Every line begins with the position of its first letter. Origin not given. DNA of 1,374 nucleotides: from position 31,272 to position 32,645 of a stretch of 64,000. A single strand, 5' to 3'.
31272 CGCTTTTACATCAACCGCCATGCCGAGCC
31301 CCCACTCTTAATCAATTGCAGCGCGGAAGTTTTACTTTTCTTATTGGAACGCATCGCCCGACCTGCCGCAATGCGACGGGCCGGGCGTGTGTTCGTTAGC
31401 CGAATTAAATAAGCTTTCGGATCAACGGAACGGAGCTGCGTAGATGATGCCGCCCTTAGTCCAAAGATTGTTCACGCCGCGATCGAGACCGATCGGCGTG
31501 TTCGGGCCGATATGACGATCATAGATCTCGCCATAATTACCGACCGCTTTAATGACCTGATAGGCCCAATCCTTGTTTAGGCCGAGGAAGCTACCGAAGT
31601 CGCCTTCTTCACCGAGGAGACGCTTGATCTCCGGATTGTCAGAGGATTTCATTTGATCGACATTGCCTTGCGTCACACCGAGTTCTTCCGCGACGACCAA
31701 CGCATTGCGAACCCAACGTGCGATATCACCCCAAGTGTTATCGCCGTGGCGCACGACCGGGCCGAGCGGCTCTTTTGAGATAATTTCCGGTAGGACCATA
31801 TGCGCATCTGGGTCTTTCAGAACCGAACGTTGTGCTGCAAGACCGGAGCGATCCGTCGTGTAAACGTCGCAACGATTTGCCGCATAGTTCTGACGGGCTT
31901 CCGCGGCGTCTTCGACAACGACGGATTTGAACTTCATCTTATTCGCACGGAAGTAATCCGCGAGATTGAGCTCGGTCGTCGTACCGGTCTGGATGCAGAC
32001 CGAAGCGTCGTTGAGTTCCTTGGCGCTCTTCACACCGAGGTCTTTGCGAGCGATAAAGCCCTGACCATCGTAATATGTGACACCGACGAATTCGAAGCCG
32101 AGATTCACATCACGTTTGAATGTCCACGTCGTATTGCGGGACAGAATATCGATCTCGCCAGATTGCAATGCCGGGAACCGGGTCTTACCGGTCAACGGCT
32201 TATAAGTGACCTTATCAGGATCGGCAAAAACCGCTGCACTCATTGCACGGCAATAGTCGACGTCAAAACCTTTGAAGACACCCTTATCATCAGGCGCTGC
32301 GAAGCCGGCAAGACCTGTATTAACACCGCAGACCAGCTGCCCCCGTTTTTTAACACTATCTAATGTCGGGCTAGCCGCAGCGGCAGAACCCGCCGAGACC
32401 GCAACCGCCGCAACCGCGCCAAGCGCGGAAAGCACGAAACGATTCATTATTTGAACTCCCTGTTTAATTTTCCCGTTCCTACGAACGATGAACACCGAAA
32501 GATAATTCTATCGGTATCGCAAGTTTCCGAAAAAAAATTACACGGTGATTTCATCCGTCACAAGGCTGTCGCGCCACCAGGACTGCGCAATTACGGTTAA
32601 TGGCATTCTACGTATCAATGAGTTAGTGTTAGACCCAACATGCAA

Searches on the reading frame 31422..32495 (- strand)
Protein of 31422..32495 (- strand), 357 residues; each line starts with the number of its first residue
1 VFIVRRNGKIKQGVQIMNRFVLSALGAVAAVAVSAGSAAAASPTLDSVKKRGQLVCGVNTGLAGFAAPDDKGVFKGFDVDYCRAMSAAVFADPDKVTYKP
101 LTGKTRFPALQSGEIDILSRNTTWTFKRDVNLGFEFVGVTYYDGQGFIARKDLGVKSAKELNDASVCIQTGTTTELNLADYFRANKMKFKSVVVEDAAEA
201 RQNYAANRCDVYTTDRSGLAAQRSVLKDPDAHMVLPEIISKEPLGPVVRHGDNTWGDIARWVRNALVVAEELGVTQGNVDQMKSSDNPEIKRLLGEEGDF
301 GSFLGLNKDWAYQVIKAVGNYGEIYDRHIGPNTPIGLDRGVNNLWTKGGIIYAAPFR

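Call 37: search_protein_families(library=pfam, proteins=[window:31422-32495:-], max_evalue=0.001)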
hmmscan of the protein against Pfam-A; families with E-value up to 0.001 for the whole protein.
window:31422-32495:- (357 aa): 1 family
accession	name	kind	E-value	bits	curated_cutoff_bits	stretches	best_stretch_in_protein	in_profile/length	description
PF00497.25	SBP_bac_3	-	6.3e-13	49.1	26.4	1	54-189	1-105/132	Bacterial extracellular solute-binding proteins, family 3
